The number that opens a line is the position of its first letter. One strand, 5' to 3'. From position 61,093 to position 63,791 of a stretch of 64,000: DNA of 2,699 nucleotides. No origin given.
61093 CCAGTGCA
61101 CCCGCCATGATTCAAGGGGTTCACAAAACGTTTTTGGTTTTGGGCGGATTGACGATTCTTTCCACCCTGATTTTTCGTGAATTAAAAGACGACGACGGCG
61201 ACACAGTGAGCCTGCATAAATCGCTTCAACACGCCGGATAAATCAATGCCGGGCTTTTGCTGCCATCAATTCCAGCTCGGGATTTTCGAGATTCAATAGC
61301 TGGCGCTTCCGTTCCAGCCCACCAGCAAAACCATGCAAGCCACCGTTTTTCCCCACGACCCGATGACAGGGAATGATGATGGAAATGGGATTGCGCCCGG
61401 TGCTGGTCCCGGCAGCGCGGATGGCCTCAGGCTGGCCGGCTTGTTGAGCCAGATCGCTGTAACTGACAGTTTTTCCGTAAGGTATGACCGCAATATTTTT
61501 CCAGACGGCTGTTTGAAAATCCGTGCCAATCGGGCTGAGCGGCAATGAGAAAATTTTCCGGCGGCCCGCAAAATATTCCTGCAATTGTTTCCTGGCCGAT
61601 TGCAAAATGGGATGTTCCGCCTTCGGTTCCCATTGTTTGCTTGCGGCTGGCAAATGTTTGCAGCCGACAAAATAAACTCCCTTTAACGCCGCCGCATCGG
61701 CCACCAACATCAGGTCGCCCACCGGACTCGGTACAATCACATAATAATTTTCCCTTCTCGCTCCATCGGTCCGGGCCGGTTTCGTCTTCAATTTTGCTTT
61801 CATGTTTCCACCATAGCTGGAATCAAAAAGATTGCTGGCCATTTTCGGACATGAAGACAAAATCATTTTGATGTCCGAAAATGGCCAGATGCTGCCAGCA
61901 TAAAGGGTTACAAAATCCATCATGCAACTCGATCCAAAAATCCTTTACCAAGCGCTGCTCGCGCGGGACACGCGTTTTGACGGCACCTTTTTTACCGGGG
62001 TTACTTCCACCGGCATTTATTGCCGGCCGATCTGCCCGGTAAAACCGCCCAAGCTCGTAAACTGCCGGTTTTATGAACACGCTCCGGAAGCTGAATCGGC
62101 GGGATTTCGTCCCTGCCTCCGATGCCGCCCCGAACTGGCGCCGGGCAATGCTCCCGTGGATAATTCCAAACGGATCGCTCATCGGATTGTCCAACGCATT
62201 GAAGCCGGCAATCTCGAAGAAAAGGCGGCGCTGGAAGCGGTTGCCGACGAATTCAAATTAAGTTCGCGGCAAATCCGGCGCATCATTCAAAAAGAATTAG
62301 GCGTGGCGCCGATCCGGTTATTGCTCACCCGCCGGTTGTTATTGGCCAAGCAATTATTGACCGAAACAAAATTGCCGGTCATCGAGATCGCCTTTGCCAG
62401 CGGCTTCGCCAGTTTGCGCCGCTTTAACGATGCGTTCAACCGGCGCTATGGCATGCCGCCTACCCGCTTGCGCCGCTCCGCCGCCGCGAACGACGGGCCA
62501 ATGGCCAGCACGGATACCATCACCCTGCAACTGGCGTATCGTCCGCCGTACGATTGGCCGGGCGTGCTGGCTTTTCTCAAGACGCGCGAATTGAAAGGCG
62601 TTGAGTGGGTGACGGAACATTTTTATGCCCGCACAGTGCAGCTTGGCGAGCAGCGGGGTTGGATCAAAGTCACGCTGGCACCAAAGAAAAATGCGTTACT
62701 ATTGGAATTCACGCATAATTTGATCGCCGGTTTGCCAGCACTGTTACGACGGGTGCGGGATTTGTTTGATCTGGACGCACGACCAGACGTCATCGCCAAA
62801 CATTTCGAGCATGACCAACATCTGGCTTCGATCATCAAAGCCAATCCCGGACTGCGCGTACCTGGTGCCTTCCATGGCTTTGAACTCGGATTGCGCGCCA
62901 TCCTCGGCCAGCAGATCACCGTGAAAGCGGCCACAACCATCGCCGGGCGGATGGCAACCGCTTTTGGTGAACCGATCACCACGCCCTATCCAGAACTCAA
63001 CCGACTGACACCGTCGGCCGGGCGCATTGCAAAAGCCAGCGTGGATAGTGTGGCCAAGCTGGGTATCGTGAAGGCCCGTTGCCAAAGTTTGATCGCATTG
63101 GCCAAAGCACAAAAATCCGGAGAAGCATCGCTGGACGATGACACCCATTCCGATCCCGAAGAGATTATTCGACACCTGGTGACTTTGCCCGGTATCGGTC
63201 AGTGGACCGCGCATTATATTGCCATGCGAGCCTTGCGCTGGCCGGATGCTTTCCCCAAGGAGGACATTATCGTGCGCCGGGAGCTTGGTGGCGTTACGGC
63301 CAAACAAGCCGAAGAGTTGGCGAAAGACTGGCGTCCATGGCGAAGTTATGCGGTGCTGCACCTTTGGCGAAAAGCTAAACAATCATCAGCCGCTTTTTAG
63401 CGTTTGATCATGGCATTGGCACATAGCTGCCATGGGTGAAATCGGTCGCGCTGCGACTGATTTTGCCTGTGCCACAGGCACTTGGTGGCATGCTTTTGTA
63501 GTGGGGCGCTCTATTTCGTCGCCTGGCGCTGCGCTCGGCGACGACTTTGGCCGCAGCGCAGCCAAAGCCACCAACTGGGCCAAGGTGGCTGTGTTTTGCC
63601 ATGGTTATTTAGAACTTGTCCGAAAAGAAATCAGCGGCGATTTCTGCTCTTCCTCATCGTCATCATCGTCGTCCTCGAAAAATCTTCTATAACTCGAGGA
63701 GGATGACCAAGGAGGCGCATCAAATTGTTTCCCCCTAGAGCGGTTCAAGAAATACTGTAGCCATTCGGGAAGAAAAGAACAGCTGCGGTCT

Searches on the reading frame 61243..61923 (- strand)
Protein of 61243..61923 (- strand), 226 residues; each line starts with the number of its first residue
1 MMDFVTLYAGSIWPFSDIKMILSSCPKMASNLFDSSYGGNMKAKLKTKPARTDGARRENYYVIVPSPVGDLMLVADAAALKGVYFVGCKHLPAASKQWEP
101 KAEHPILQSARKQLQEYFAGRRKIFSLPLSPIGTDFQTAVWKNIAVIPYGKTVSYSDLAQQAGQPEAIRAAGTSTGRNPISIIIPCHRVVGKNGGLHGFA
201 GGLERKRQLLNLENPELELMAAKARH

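Call 25: search_protein_families(library=pfam, proteins=[window:61243-61923:-], max_evalue=0.001)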
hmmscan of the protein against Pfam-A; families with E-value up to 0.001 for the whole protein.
window:61243-61923:- (226 aa): 2 families
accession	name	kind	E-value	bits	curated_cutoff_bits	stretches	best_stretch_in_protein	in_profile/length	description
PF01035.26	DNA_binding_1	-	1.2e-31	108.8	27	1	135-214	1-80/81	6-O-methylguanine DNA methyltransferase, DNA binding domain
PF02870.21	Methyltransf_1N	-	3.3e-09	37.6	21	1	60-131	2-71/71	6-O-methylguanine DNA methyltransferase, ribonuclease-like domain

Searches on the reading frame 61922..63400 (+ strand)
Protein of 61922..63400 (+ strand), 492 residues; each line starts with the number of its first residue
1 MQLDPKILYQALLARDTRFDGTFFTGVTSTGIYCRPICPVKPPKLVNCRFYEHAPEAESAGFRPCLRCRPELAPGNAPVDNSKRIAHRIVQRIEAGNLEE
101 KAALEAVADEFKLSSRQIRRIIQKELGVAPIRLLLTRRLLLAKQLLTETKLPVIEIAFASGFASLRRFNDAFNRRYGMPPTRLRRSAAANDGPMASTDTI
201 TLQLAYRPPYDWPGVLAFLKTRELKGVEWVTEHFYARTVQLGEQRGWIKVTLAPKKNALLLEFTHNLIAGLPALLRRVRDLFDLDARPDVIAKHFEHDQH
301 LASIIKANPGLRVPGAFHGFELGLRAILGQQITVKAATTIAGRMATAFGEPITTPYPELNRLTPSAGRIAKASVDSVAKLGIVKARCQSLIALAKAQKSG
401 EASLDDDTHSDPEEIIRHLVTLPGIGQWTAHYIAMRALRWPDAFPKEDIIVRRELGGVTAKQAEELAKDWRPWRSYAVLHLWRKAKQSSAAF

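Call 25: search_protein_families(library=pfam, proteins=[window:61922-63400:+], max_evalue=0.001)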
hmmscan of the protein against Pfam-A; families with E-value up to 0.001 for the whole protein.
window:61922-63400:+ (492 aa): 5 families
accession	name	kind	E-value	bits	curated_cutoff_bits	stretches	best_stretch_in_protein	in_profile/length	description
PF06029.17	AlkA_N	-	6.3e-40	136.5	26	1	201-317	1-117/118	AlkA N-terminal domain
PF02805.21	Ada_Zn_binding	-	4.7e-29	100.6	23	1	9-71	3-65/65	Metal binding domain of Ada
PF12833.13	HTH_18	-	6.4e-23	81.3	33.6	1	108-185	2-79/80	Helix-turn-helix domain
PF00730.31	HhH-GPD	-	8.5e-08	32.9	26.2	1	325-455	2-83/108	HhH-GPD superfamily base excision DNA repair protein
PF00165.29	HTH_AraC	-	4e-07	30.4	26.6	0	149-184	7-41/42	Bacterial regulatory helix-turn-helix proteins, AraC family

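Call 33: find_encoding_contigs(protein=window:61922-63400:+, flank=10000, max_places=10)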
Protein window:61922-63400:+ (492 aa): 1 contig read that carries it; 1 place shown.
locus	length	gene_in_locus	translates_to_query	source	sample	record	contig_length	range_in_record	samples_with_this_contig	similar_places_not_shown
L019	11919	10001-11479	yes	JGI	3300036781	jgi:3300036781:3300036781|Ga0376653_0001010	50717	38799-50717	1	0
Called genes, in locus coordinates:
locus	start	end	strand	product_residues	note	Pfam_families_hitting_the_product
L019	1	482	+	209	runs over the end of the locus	PF00072:Response_reg, PF00196:GerE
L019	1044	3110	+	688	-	PF08305:NPCBM, PF05345:He_PIG (weak), PF16499:Melibiase_2, PF17801:Melibiase_C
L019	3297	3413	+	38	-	-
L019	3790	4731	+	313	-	PF09335:VTT_dom, PF00581:Rhodanese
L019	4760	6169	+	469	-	PF01120:Alpha_L_fucos, PF14871:GHL6 (weak)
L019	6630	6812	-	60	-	-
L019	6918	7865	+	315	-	PF00248:Aldo_ket_red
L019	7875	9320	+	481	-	PF07690:MFS_1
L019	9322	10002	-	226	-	PF02870:Methyltransf_1N, PF01035:DNA_binding_1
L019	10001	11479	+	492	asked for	PF02805:Ada_Zn_binding, PF00165:HTH_AraC (faint), PF12833:HTH_18, PF06029:AlkA_N, PF00730:HhH-GPD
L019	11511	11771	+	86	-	-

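Call 39: find_homologous_proteins(query=window:61922-63400:+, max_evalue=1e-60)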
Query window:61922-63400:+ (492 aa): 7998 proteins with E <= 1e-60 among 8000 candidates; the best 120 are listed.
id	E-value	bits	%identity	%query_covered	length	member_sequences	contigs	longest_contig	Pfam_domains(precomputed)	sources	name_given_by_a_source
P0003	0.0e+0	1115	100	100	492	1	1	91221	PF12833.14,PF00730.32,PF02805.22,PF06029.18,PF00165.30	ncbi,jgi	ncbi:MAG TPA: AlkA N-terminal domain-containing protein [Verrucomicrobiae bacterium]|jgi:AraC family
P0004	7.2e-246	834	74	100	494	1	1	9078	PF12833.14,PF00730.32,PF02805.22,PF06029.18,PF00165.30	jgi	jgi:AraC family transcriptional regulator of adaptative response / DNA-3-methyladenine glycosylase I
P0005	4.7e-245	832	75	99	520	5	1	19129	PF12833.14,PF00730.32,PF02805.22,PF06029.18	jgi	jgi:AraC family transcriptional regulator of adaptative response / DNA-3-methyladenine glycosylase I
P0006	7.3e-245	831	76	99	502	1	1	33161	PF12833.14,PF00730.32,PF02805.22,PF06029.18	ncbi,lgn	-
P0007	9.2e-245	831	75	98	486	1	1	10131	PF12833.14,PF00730.32,PF02805.22,PF06029.18,PF00165.30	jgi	jgi:AraC family transcriptional regulator, regulatory protein of adaptative response / DNA-3-methyla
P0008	1.6e-244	830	74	98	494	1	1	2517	PF12833.14,PF00730.32,PF02805.22,PF06029.18,PF00165.30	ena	-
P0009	2.8e-244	829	74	100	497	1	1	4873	PF12833.14,PF00730.32,PF02805.22,PF06029.18,PF00165.30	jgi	jgi:AraC family transcriptional regulator of adaptative response / DNA-3-methyladenine glycosylase I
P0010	6.0e-244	828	74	98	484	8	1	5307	PF12833.14,PF00730.32,PF02805.22,PF06029.18,PF00165.30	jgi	jgi:AraC family transcriptional regulator of adaptative response / DNA-3-methyladenine glycosylase I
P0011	1.4e-243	827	74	99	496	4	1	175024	PF12833.14,PF00730.32,PF02805.22,PF06029.18,PF00165.30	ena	-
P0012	1.3e-242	824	74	99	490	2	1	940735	PF12833.14,PF00730.32,PF02805.22,PF06029.18,PF00165.30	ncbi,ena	-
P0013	2.4e-242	823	74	98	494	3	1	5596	PF12833.14,PF00730.32,PF02805.22,PF06029.18,PF00165.30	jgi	-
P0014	5.3e-242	822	72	99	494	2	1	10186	PF12833.14,PF00730.32,PF02805.22,PF06029.18,PF00165.30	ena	-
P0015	2.8e-241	819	73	99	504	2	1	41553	PF12833.14,PF00730.32,PF02805.22,PF06029.18,PF00165.30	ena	-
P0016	2.8e-241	819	73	99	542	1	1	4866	PF12833.14,PF00730.32,PF02805.22,PF06029.18,PF00165.30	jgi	jgi:AraC family transcriptional regulator of adaptative response / DNA-3-methyladenine glycosylase I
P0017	6.5e-241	818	72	100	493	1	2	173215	PF12833.14,PF00730.32,PF02805.22,PF06029.18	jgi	jgi:AraC family transcriptional regulator of adaptative response / DNA-3-methyladenine glycosylase I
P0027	1.4e-238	810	75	97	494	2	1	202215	PF12833.14,PF00730.32,PF02805.22,PF06029.18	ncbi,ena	-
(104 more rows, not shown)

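Call 40: find_encoding_contigs(protein=P0006, flank=10000, max_places=2)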
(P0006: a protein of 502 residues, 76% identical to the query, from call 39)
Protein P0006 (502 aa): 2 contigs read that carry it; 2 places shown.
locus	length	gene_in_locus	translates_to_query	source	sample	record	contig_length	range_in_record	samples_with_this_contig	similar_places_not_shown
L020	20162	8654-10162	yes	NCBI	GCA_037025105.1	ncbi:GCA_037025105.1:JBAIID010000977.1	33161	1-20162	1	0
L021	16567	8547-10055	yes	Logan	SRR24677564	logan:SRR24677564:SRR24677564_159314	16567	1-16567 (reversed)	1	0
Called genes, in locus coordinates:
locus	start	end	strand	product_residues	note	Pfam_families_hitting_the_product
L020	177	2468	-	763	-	PF18961:DUF5703_N, PF22124:Glyco_hydro_95_cat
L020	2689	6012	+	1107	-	PF02837:Glyco_hydro_2_N, PF00703:Glyco_hydro_2, PF02836:Glyco_hydro_2_C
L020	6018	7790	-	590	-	PF04616:Glyco_hydro_43, PF00754:F5_F8_type_C, PF22633:F5_F8_type_C_2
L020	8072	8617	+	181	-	PF02870:Methyltransf_1N, PF01035:DNA_binding_1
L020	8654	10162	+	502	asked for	PF02805:Ada_Zn_binding, PF12833:HTH_18, PF06029:AlkA_N, PF00730:HhH-GPD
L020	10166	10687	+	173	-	-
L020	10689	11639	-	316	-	PF09335:VTT_dom, PF00581:Rhodanese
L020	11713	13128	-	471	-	PF02321:OEP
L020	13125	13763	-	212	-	PF13189:Cytidylate_kin2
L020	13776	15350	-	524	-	PF06609:TRI12 (weak), PF00083:Sugar_tr, PF07690:MFS_1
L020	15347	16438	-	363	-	PF25917:BSH_RND, PF25954:Beta-barrel_RND_2, PF25963:Beta-barrel_AAEA (weak)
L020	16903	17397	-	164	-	PF00210:Ferritin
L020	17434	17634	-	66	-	PF11154:DUF2934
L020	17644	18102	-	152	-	PF07681:DoxX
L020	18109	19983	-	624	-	PF07969:Amidohydro_3, PF01979:Amidohydro_1 (weak)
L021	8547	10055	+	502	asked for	PF02805:Ada_Zn_binding, PF12833:HTH_18, PF06029:AlkA_N, PF00730:HhH-GPD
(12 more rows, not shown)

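Call 41: find_encoding_contigs(protein=P0012, flank=10000, max_places=2)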
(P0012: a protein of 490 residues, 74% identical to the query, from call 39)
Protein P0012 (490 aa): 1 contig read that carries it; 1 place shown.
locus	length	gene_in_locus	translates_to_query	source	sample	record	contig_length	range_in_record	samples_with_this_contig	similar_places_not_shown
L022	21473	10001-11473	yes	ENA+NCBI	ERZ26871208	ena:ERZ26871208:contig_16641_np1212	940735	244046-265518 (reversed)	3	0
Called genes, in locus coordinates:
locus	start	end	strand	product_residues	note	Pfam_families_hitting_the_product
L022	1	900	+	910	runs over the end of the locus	PF00456:Transketolase_N (weak), PF17831:PDH_E1_M, PF22613:Transketolase_C_1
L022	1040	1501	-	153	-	-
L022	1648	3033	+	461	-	PF08238:Sel1, PF00089:Trypsin, PF13365:Trypsin_2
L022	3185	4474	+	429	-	PF00364:Biotin_lipoyl, PF25984:BSH_YknX (weak), PF02817:E3_binding, PF00198:2-oxoacid_dh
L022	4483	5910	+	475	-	PF00890:FAD_binding_2 (weak), PF01134:GIDA (weak), PF07992:Pyr_redox_2, PF12831:FAD_oxidored, PF13450:NAD_binding_8 (weak), PF13738:Pyr_redox_3 (weak), PF00070:Pyr_redox, PF02852:Pyr_redox_dim, +1 more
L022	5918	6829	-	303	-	PF00924:MS_channel_2nd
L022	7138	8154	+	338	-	PF21783:YNCE (faint), PF23414:Beta-prop_EML_2 (faint), PF22494:choice_anch_I (faint), PF10282:Lactonase (weak), PF02239:Cytochrom_D1, PF16819:DUF5074, PF25174:Beta-prop_THOC3 (weak)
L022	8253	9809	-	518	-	PF13360:PQQ_2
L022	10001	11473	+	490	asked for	PF02805:Ada_Zn_binding, PF00165:HTH_AraC (faint), PF12833:HTH_18, PF06029:AlkA_N, PF00730:HhH-GPD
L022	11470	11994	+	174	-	PF02870:Methyltransf_1N, PF01035:DNA_binding_1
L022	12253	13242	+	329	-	PF20030:bpMoxR, PF07726:AAA_3, PF07728:AAA_5, PF17863:AAA_lid_2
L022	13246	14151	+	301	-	PF02517:Rce1-like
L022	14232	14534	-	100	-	PF05016:ParE_toxin (weak)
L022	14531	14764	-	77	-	PF09720:Unstab_antitox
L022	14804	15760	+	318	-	PF01882:DUF58, PF13519:VWA_2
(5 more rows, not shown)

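Call 42: find_encoding_contigs(protein=P0027, flank=10000, max_places=2)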
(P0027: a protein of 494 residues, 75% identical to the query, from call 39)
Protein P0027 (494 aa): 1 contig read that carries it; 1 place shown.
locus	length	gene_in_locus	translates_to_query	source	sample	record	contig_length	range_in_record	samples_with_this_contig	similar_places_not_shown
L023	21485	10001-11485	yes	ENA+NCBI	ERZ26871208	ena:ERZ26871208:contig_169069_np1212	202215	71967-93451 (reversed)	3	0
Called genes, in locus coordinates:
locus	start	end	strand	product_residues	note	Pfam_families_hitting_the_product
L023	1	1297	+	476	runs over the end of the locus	PF01266:DAO (weak), PF13450:NAD_binding_8, PF01593:Amino_oxidase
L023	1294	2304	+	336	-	PF00762:Ferrochelatase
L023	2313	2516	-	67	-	-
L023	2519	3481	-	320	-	PF00941:FAD_binding_5, PF03450:CO_deh_flav_C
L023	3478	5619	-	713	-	PF01315:Ald_Xan_dh_C, PF02738:MoCoBD_1, PF20256:MoCoBD_2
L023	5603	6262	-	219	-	PF00111:Fer2 (weak), PF01799:Fer2_2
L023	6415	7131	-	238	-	PF07040:DUF1326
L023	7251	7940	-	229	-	PF00702:Hydrolase, PF13419:HAD_2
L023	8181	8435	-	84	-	-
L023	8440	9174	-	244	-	-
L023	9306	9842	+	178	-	PF02870:Methyltransf_1N, PF01035:DNA_binding_1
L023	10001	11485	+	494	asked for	PF02805:Ada_Zn_binding, PF12833:HTH_18, PF06029:AlkA_N, PF00730:HhH-GPD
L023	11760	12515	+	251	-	PF11172:DUF2959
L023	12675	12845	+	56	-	-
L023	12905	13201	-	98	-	-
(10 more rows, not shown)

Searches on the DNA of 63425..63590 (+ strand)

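Call 47: search_dna_similar(query=window:63425-63590:+, collection=plasmids, mode=distant, max_evalue=0.01, max_rows=10)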
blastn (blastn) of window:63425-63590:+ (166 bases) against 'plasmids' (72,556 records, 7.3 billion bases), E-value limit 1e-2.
No match.

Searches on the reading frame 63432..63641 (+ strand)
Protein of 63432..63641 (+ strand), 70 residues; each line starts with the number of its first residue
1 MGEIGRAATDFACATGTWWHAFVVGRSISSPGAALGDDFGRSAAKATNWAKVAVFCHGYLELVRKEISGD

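Call 35: find_homologous_proteins(query=window:63432-63641:+, max_evalue=1)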
Query seq(70 aa) (70 aa): 2 proteins with E <= 1 among 3 candidates.
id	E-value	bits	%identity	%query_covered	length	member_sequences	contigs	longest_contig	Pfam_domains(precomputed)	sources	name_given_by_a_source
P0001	2.2e-40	153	100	100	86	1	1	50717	-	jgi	jgi:hypothetical protein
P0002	6.3e-1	28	78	33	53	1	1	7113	-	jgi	jgi:hypothetical protein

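Call 66: find_encoding_contigs(protein=P0002, flank=10000, max_places=3)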
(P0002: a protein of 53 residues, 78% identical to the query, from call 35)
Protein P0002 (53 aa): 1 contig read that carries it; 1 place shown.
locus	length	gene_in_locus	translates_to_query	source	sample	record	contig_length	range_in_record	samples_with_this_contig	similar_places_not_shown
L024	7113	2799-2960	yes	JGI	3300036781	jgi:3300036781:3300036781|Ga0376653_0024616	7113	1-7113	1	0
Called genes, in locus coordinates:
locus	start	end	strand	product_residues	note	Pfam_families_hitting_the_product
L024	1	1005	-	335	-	?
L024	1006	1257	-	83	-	-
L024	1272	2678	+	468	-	PF01408:GFO_IDH_MocA, PF22725:GFO_IDH_MocA_C3 (faint), PF19051:GFO_IDH_MocA_C2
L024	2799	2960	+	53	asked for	-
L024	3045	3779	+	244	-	PF07963:N_methyl (weak)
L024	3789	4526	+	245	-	PF07963:N_methyl, PF07596:SBP_bac_10 (faint)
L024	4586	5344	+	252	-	PF07963:N_methyl, PF07596:SBP_bac_10 (weak)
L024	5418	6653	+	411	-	PF00764:Arginosuc_synth, PF20979:Arginosuc_syn_C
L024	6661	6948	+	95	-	-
